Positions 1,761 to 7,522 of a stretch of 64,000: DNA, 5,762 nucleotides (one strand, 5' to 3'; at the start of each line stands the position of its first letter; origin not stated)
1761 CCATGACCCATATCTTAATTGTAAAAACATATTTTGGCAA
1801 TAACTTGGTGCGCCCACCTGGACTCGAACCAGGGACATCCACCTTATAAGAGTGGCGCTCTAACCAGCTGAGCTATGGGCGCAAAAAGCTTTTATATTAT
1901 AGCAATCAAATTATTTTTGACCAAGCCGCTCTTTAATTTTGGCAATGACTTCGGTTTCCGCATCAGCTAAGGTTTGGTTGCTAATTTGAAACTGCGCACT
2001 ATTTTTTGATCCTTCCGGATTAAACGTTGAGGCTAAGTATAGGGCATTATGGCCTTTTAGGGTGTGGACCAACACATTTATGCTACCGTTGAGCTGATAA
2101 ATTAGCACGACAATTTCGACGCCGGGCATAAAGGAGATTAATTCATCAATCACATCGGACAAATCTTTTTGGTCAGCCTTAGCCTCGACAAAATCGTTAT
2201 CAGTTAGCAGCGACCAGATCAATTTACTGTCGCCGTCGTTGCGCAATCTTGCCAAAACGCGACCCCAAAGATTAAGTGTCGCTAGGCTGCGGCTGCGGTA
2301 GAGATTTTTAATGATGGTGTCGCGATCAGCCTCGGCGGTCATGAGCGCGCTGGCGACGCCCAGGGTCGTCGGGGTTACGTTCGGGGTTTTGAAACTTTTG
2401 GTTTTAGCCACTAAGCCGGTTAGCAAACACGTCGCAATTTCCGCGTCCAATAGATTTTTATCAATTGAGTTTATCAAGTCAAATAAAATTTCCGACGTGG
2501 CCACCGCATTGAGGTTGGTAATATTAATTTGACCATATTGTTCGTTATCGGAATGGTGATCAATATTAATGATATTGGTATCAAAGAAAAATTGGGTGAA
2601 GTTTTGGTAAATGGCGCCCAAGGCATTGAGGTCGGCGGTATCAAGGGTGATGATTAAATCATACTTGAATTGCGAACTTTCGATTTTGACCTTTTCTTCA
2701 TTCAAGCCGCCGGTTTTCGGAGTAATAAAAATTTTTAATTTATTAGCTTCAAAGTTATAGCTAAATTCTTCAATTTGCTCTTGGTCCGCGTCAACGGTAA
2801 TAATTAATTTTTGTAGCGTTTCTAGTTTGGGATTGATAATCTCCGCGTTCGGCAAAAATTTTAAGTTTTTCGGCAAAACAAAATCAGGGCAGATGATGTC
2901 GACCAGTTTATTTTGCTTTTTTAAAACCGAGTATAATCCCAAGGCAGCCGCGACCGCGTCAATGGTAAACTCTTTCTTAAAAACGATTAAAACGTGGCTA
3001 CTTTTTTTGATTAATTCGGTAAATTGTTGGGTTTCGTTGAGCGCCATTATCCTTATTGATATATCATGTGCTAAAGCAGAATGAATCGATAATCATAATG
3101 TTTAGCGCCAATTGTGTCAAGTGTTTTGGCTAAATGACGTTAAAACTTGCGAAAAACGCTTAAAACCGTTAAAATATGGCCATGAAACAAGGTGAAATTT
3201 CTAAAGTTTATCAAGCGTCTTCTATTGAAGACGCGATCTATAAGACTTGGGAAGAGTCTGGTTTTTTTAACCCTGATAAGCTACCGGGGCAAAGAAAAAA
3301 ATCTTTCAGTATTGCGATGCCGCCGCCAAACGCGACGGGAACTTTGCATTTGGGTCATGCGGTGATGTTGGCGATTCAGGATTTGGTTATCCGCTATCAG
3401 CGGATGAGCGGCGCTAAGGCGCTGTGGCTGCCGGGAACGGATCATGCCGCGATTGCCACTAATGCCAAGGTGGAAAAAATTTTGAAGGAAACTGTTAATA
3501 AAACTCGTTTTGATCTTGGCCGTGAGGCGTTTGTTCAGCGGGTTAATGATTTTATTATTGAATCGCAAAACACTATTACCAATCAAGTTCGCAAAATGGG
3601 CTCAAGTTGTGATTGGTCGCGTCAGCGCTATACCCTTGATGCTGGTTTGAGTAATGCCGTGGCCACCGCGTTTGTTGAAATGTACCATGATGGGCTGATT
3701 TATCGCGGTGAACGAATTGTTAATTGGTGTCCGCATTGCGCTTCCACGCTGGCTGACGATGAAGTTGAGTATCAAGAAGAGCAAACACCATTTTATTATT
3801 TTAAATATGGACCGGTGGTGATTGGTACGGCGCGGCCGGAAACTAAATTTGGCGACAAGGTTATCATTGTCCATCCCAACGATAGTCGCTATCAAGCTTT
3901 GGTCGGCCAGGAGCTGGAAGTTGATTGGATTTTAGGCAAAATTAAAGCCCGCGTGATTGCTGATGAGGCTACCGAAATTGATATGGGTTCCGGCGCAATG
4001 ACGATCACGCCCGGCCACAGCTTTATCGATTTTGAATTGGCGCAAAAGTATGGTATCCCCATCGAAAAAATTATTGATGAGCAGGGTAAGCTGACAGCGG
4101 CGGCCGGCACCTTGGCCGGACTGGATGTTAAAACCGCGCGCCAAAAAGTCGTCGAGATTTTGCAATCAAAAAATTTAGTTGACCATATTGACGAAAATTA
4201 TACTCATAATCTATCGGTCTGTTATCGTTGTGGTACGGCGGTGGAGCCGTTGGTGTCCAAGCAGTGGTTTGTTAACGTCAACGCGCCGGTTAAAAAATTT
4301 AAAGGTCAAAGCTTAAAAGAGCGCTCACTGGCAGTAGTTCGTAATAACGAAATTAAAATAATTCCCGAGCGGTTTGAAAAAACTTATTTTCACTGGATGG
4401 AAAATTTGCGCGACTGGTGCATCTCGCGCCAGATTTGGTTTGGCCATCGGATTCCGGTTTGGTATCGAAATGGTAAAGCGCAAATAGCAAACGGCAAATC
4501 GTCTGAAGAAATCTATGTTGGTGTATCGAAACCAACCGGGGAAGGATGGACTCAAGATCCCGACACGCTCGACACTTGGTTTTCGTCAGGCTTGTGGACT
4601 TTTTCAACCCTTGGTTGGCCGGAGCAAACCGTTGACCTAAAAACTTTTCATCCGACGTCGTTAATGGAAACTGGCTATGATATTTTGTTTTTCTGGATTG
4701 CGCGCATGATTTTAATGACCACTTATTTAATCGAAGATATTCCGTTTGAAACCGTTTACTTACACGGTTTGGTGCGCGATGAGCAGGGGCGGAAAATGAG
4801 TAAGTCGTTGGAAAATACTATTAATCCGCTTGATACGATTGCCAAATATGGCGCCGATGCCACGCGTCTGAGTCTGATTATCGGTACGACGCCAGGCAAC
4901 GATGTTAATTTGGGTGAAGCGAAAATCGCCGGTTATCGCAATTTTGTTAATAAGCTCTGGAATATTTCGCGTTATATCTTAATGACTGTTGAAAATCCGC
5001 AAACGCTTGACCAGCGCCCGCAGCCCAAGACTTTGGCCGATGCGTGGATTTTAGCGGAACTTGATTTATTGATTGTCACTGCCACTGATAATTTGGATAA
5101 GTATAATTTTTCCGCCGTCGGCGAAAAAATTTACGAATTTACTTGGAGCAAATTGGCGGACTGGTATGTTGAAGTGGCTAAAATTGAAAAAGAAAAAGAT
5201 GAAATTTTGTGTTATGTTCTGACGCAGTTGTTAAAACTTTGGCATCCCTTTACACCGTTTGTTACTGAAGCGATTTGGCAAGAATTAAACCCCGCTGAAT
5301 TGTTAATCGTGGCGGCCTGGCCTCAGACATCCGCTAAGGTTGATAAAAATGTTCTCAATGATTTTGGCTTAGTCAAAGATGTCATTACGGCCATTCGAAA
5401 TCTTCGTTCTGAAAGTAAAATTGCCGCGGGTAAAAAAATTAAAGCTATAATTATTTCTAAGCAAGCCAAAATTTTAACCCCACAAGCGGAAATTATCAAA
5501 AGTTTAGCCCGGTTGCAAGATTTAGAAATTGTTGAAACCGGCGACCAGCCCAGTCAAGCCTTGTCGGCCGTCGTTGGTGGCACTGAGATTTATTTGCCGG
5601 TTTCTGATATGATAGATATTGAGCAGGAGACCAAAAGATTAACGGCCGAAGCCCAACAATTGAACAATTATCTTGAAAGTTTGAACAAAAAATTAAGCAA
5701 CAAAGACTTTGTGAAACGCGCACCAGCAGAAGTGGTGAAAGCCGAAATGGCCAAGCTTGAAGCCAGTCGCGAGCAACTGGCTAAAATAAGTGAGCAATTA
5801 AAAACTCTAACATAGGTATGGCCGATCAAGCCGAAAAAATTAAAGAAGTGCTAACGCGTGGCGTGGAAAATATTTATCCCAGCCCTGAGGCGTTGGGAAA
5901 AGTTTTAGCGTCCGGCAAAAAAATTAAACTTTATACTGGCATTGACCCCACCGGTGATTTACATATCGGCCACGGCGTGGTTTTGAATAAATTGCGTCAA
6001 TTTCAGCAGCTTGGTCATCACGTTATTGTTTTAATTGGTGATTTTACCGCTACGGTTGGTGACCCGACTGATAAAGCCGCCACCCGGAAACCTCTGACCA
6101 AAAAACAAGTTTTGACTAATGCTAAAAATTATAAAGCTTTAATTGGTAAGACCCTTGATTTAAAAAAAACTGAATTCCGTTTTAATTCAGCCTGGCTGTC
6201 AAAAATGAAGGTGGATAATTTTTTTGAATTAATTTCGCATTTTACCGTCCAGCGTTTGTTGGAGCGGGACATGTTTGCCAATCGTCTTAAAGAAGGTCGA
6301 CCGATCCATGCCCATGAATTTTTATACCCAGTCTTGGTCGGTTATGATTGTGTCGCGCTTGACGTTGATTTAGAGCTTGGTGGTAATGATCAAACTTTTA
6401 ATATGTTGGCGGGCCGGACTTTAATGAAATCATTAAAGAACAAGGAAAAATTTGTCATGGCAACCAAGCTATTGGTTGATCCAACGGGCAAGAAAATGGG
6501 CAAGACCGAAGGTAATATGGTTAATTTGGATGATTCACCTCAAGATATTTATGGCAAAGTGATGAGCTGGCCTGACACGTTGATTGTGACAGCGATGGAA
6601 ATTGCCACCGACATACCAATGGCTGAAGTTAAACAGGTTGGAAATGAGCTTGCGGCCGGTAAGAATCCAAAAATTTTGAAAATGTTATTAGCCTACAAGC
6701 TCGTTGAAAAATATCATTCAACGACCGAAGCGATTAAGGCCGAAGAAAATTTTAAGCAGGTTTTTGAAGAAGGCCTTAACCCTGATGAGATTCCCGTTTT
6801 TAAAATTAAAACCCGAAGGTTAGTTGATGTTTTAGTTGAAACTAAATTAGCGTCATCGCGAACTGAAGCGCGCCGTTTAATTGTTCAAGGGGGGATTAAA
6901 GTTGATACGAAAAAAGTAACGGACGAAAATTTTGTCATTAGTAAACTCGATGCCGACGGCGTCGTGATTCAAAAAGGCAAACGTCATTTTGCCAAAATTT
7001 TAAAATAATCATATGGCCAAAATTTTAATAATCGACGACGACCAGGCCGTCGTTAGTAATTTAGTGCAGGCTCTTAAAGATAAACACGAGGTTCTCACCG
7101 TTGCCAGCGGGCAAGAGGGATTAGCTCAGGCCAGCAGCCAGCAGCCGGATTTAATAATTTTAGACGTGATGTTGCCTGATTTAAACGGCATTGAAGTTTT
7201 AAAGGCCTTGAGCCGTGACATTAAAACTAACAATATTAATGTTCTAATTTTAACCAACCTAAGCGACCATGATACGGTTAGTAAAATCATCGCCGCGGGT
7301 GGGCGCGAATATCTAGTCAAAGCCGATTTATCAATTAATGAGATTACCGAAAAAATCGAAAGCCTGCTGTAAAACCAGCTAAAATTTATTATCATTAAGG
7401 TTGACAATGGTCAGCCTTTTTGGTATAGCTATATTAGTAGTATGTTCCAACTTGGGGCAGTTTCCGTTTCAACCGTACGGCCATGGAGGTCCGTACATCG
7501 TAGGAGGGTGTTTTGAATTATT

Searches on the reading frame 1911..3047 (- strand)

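Call 63: search_protein_families(library=pfam, proteins=[window:1911-3047:-], max_evalue=0.0001)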
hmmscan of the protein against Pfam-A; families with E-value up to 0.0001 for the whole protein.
window:1911-3047:- (378 aa): 1 family
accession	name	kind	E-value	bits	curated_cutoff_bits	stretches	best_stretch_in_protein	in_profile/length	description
PF01368.27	DHH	-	2.5e-16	60.5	28.1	2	112-211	40-124/125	DHH family, N-terminal domain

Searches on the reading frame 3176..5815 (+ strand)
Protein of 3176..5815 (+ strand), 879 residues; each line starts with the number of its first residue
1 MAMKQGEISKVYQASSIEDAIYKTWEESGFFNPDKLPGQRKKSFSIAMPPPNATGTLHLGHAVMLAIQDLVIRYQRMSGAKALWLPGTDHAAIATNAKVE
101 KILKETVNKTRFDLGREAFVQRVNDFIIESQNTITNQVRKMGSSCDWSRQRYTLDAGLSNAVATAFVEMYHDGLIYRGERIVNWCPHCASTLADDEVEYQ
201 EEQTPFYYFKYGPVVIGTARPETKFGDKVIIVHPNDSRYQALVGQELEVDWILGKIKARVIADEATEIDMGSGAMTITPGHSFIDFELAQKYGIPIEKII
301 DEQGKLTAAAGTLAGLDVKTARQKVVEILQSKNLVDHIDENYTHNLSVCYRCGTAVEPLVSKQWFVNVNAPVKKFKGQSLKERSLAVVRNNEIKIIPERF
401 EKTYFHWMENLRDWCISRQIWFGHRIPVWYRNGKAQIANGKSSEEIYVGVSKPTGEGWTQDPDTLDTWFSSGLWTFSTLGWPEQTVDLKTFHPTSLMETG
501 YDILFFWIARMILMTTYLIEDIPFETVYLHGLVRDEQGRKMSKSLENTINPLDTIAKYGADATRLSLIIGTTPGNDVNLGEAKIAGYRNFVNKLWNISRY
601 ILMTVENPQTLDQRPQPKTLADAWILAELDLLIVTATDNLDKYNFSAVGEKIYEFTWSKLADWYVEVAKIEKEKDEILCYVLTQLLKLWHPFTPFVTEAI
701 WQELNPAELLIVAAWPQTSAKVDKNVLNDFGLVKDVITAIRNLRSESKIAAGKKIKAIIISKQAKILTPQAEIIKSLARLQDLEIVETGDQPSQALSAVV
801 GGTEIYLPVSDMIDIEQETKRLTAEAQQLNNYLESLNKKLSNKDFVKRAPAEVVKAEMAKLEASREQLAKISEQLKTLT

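Call 63: search_protein_families(library=pfam, proteins=[window:3176-5815:+], max_evalue=0.0001)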
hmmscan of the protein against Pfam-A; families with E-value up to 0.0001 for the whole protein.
window:3176-5815:+ (879 aa): 4 families
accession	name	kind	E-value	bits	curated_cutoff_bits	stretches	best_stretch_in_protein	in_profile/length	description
PF00133.28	tRNA-synt_1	-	1.5e-135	452.6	22.7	1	21-579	2-413/414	tRNA synthetases class I (I, L, M and V)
PF08264.19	Anticodon_1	-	1.1e-34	119.9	25.1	1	622-758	1-147/148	Anticodon-binding domain of tRNA ligase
PF09334.17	tRNA-synt_1g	-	7.7e-18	64.8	20.1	1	47-198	4-136/391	tRNA synthetases class I (M)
PF10458.14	Val_tRNA-synt_C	-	1.4e-14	54.5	25.9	1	814-878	1-65/66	Valyl tRNA synthetase tRNA binding arm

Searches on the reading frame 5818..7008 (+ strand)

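Call 63: search_protein_families(library=pfam, proteins=[window:5818-7008:+], max_evalue=0.0001)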
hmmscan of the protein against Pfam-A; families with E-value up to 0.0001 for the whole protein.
window:5818-7008:+ (396 aa): 3 families
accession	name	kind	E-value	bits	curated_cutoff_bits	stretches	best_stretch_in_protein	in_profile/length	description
PF00579.31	tRNA-synt_1b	-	6.3e-74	249.4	21.1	1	34-317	4-292/292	tRNA synthetases class I (W and Y)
PF22421.1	SYY_C-terminal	-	1.5e-12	47.7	27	1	323-392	7-81/83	Tyrosine--tRNA ligase SYY-like C-terminal domain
PF01479.30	S4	-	2e-12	47.1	22.8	1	333-374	1-42/48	S4 domain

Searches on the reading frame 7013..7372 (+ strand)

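Call 63: search_protein_families(library=pfam, proteins=[window:7013-7372:+], max_evalue=0.0001)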
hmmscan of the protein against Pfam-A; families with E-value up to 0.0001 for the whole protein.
window:7013-7372:+ (119 aa): 1 family
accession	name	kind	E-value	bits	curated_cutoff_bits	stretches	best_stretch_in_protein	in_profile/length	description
PF00072.30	Response_reg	-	4.1e-22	78.9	30.2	1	4-115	1-110/111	Response regulator receiver domain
